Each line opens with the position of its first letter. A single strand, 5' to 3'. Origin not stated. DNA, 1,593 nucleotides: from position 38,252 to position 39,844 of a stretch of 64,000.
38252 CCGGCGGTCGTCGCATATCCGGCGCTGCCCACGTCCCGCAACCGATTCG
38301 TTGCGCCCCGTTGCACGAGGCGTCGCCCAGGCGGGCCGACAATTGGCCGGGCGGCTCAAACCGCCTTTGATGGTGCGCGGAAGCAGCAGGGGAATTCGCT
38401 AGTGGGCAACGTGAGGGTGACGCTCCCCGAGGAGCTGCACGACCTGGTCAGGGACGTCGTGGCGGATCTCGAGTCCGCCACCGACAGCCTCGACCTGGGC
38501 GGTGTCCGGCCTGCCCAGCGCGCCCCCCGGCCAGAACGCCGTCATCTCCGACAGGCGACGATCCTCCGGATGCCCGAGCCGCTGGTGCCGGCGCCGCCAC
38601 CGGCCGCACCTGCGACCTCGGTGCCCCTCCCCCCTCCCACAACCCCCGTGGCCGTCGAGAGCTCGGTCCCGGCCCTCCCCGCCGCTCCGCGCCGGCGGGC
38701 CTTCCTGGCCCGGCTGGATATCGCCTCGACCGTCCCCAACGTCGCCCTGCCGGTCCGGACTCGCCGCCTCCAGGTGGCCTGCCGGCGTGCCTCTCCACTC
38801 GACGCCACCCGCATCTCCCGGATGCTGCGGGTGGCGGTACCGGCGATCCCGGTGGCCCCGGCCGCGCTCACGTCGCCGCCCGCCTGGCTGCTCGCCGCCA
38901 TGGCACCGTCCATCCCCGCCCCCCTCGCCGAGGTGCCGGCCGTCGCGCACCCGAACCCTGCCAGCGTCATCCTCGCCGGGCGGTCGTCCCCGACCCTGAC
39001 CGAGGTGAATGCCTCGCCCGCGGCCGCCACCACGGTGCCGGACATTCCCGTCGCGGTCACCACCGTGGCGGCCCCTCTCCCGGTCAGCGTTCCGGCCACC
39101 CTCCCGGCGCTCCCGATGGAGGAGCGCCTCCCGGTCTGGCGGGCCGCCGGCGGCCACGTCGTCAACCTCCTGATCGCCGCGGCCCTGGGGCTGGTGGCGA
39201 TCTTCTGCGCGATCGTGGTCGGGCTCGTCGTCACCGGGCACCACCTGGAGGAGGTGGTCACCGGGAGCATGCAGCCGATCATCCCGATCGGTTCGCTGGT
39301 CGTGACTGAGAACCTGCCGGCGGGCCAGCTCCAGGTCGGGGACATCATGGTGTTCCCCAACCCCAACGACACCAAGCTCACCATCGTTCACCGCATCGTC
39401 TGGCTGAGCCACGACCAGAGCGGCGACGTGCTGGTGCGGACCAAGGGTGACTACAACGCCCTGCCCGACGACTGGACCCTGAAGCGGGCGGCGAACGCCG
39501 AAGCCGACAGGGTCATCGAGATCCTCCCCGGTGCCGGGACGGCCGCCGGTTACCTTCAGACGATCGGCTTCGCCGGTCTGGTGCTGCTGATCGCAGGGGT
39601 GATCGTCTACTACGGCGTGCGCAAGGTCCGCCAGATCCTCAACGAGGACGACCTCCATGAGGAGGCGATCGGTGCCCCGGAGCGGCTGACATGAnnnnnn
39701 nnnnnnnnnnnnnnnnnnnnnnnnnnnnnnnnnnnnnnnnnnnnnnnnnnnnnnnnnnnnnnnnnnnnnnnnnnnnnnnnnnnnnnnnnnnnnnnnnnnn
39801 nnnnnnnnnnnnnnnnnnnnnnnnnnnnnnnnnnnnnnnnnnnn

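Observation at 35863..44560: Composite locus: TasA/SipW fibre genes contiguous with cpaB-tadB-tadC on the same strand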

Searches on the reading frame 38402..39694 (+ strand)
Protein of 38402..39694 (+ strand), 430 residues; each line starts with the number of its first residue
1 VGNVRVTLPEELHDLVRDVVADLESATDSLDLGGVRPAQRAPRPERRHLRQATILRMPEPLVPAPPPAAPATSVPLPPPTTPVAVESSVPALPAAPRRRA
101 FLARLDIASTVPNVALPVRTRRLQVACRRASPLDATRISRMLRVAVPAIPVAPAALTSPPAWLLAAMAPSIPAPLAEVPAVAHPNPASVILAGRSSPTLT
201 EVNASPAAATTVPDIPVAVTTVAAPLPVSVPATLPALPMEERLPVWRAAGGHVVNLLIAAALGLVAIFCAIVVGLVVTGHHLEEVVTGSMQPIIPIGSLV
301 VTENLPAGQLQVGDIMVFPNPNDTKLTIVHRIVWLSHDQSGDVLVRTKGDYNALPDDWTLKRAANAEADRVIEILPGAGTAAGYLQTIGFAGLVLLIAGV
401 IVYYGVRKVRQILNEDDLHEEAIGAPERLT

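Call 5: search_protein_families(library=pfam, proteins=[window:38402-39694:+], max_evalue=0.01)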
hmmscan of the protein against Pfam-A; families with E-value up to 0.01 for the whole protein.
window:38402-39694:+ (430 aa): 1 family
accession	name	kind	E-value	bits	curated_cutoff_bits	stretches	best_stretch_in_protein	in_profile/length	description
PF10502.14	Peptidase_S26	-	1.3e-05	25.6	22.9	1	265-333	8-78/168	Signal peptidase, peptidase S26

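Call 6: search_protein_families(library=ncbifam, proteins=[window:38402-39694:+], max_evalue=0.01)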
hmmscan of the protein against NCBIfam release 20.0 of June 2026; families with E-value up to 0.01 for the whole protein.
window:38402-39694:+ (430 aa): 3 families
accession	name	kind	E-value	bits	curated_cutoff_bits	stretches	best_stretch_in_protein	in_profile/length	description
TIGR02228.1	sigpep_I_arch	equivalog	1.1e-17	64.3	51.85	1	263-387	11-135/158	signal peptidase I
NF046067.1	SigPepSipWBacil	equivalog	6.7e-14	51.9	190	1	277-417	35-173/189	signal peptidase I SipW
TIGR02227.1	sigpep_I_bact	equivalog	3.1e-06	27.1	47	1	264-338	6-80/162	signal peptidase I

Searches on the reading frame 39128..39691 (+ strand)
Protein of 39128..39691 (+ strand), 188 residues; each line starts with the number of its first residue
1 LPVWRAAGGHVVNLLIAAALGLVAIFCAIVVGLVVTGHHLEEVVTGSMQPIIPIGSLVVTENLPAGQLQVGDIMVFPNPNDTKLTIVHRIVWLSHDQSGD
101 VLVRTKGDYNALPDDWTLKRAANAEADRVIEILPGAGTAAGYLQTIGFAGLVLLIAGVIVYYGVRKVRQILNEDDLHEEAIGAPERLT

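Call 18: find_homologous_proteins(query=window:39128-39691:+, max_evalue=0.001)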
Query seq(188 aa) (188 aa): 34 proteins with E <= 0.001 among 1466 candidates.
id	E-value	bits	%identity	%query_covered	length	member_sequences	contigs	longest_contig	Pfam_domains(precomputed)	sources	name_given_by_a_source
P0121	9.5e-115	399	98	100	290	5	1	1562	PF10502.15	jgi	jgi:signal peptidase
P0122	1.4e-112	392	96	100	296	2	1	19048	PF10502.15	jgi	jgi:signal peptidase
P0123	1.9e-111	388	96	100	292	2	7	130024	PF10502.15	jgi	jgi:signal peptidase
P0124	1.2e-109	382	92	100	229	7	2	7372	PF10502.15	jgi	jgi:signal peptidase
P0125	5.0e-109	380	92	100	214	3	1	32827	PF10502.15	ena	-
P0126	6.4e-109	380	92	100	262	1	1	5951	PF10502.15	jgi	jgi:signal peptidase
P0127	9.4e-109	379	94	100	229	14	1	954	PF10502.15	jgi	jgi:signal peptidase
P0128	2.1e-108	378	94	100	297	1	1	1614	PF10502.15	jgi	jgi:signal peptidase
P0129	2.2e-108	378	94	100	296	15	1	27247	PF10502.15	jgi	jgi:signal peptidase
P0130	3.7e-108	378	93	100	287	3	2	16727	PF10502.15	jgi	jgi:signal peptidase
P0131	2.9e-106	371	92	98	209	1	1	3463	PF10502.15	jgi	jgi:signal peptidase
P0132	1.8e-104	365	89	100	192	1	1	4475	PF10502.15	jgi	jgi:signal peptidase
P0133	2.1e-99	349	86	97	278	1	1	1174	PF10502.15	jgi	-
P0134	1.4e-94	333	92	87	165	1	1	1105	PF10502.15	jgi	jgi:signal peptidase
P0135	1.6e-93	330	84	94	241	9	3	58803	PF10502.15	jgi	jgi:signal peptidase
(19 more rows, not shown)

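Call 29: find_related_loci(query=A2, collection=genome_contigs, flank=10000)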
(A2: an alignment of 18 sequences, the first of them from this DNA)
Query A2 (188 aa) in genome_contigs; peptide patterns used: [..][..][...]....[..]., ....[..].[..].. (x = any residue, [..] = any of these).
178 stretches matched a pattern; 129 encode a relative of the query (tblastn E <= 1e-3); the best 80 are kept; 80 distinct loci.
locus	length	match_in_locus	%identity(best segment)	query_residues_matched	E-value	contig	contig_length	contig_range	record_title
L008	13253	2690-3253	97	1-188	1e-121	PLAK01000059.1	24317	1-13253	MAG: Candidatus Changshengia sp. isolate bog_854 73.20111000_S2M.16_contig_8873, whole genome shotgun sequence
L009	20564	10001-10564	96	1-188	9e-121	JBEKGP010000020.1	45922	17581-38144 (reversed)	MAG: Candidatus Dormibacteria bacterium isolate SPRUCE 256 SPRUCE_256_20, whole genome shotgun sequence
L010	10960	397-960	97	1-188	4e-120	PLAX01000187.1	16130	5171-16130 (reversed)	MAG: Candidatus Dormiibacterota bacterium isolate bog_852 73.20111000_S2D.15_contig_2686, whole genome shotgun sequence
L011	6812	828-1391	94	1-188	7e-117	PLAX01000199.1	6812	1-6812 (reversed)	MAG: Candidatus Dormiibacterota bacterium isolate bog_852 73.20111000_S2D.15_contig_2685, whole genome shotgun sequence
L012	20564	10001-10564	92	1-188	3e-116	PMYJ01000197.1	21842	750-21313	MAG: Candidatus Dormiibacterota bacterium isolate fen_839 73.20110800_E2D.52_contig_11797, whole genome shotgun sequence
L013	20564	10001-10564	93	1-188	4e-116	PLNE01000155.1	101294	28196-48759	MAG: Candidatus Dormiibacterota bacterium isolate fen_879 73.20120800_E2D.47_contig_1316, whole genome shotgun sequence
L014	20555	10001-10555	92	4-188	7e-113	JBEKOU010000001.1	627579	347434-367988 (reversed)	MAG: Candidatus Dormibacteria bacterium isolate SPRUCE 448 SPRUCE_448_1, whole genome shotgun sequence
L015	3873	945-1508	88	1-188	6e-109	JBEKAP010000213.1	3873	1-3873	MAG: Candidatus Dormibacteria bacterium isolate SPRUCE 115 SPRUCE_115_213, whole genome shotgun sequence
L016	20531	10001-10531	84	2-178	1e-99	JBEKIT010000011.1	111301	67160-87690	MAG: Candidatus Dormibacteria bacterium isolate SPRUCE 306 SPRUCE_306_11, whole genome shotgun sequence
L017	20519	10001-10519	84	2-174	4e-96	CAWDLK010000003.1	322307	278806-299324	MAG: uncultured Chloroflexia bacterium isolate MFD04492.bin.1.163 genome assembly, contig: contig_26133, whole genome sh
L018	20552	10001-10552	79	2-185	1e-95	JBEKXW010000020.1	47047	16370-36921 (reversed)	MAG: Candidatus Dormibacteria bacterium isolate SPRUCE 660 SPRUCE_660_20, whole genome shotgun sequence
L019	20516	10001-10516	83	3-174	3e-94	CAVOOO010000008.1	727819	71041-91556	MAG: uncultured Chloroflexia bacterium isolate MFD00082.bin.2.3 genome assembly, contig: contig_4383, whole genome shotg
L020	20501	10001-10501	81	8-174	8e-93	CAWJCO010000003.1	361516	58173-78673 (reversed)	MAG: uncultured Chloroflexia bacterium isolate MFD04492.bin.2.96 genome assembly, contig: contig_26005, whole genome sho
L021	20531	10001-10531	72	3-179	1e-86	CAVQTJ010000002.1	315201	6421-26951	MAG: uncultured bacterium isolate MFD09222.bin.3.133 genome assembly, contig: contig_106288, whole genome shotgun sequen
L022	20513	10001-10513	79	4-174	7e-82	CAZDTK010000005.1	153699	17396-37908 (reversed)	MAG TPA_asm: uncultured Actinomycetes bacterium isolate binchicken_co3_340 genome assembly, contig: NODE_165_length_1536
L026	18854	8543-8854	50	36-140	2e-25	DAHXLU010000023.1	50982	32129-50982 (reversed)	MAG TPA_asm: Candidatus Dormiibacterota bacterium isolate clean1604 k141_404443, whole genome shotgun sequence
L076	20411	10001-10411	32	5-149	8e-12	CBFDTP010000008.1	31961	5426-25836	MAG TPA_asm: uncultured Dehalococcoidia bacterium isolate SRR6823440_metabat2_48 genome assembly, contig: ERZ650341.550,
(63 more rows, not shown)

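Call 36: search_protein_families(library=pfam, proteins=[L076:9278-9874:+, L076:9974-10573:+, L076:10515-11564:+, L076:11571-13415:+, L076:13554-15284:+, L076:15297-16505:+, L076:16580-17758:+, L076:5635-6897:+, L076:6992-7984:-, L076:4819-5469:+], max_evalue=0.01)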
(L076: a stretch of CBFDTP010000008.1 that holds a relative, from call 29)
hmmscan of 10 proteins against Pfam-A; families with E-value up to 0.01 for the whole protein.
L076:9278-9874:+ (198 aa): 1 family
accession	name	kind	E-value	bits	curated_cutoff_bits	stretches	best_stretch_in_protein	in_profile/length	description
PF12389.13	Peptidase_M73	-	4.1e-16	59.8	22.5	1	12-90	14-86/196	Camelysin metallo-endopeptidase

L076:9974-10573:+ (199 aa): 2 families
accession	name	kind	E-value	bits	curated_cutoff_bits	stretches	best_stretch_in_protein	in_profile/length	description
PF10502.14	Peptidase_S26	-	0.00016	22.1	22.9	1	22-83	6-70/168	Signal peptidase, peptidase S26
PF08114.16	PMP1_2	-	0.00078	19.6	22.3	1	142-174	7-39/43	ATPase proteolipid family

L076:10515-11564:+ (349 aa): 3 families
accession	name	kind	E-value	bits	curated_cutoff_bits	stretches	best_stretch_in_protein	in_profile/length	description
PF10102.14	DUF2341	-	1.4e-26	93.1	23.4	1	88-164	1-81/84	Domain of unknown function (DUF2341)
PF06439.18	3keto-disac_hyd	-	1.7e-06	28.7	26.8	1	150-312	47-160/187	3-keto-disaccharide hydrolase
PF13385.13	Laminin_G_3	-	0.00041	21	27.6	1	250-331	52-139/151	Concanavalin A-like lectin/glucanases superfamily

L076:11571-13415:+ (614 aa): 5 families
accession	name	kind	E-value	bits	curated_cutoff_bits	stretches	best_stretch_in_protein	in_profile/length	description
PF13487.12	HD_5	-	3.3e-43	147.8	27.2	1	436-602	2-170/170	HD domain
PF13185.12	GAF_2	-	5.1e-29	101.7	28.6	2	93-230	2-136/136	GAF domain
PF01590.32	GAF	-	4.7e-27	95.6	22.4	2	94-229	1-133/133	GAF domain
PF13492.12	GAF_3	-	6.6e-16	59.3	27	2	94-231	1-129/129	GAF domain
PF01966.28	HD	-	1.3e-15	58.1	22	1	451-571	4-116/116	HD domain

L076:13554-15284:+ (576 aa): 4 families
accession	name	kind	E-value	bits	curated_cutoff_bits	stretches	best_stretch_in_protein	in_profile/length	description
PF00437.27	T2SSE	-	6.3e-132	440.1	24.9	1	188-570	3-370/370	Type II/IV secretion system protein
PF05157.20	MshEN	-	5e-19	68.5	23.1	1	74-157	1-85/90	MshEN domain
PF25199.1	nSTAND_NTPase5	-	4.6e-05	23.7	34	1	329-380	43-95/145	Novel STAND NTPase 5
PF13555.12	AAA_29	-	0.0016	18.6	27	1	326-355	21-50/61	P-loop containing region of AAA domain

L076:15297-16505:+ (402 aa): 1 family
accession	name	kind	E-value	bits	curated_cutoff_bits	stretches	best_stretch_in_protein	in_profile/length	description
PF00482.28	T2SSF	-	3.1e-60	202.1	25.2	2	68-191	1-125/125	Type II secretion system (T2SS), protein F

L076:16580-17758:+ (392 aa): 0 families

L076:5635-6897:+ (420 aa): 5 families
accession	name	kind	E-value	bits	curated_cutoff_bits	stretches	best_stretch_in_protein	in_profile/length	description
PF07497.18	Rho_RNA_bind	-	1.9e-31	108.1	27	1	52-123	2-73/73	Rho termination factor, RNA-binding domain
PF00006.31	ATP-synt_ab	-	1.6e-28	100.3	29.5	1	155-359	3-212/213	ATP synthase alpha/beta family, nucleotide-binding domain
PF07498.18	Rho_N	-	4.4e-08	33.4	24.9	1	5-47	1-43/43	Rho termination factor, N-terminal domain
PF08206.17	OB_RNB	-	0.00015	21.9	24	1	53-107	1-50/58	Ribonuclease B OB domain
PF05729.18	NACHT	-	0.0078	16.5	26.7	0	178-286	12-115/167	NACHT domain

L076:6992-7984:- (330 aa): 0 families

L076:4819-5469:+ (216 aa): 1 family
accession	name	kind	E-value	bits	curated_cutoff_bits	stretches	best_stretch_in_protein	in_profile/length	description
PF00923.25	TAL_FSA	-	5.7e-64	216.7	27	1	3-199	1-238/285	Transaldolase/Fructose-6-phosphate aldolase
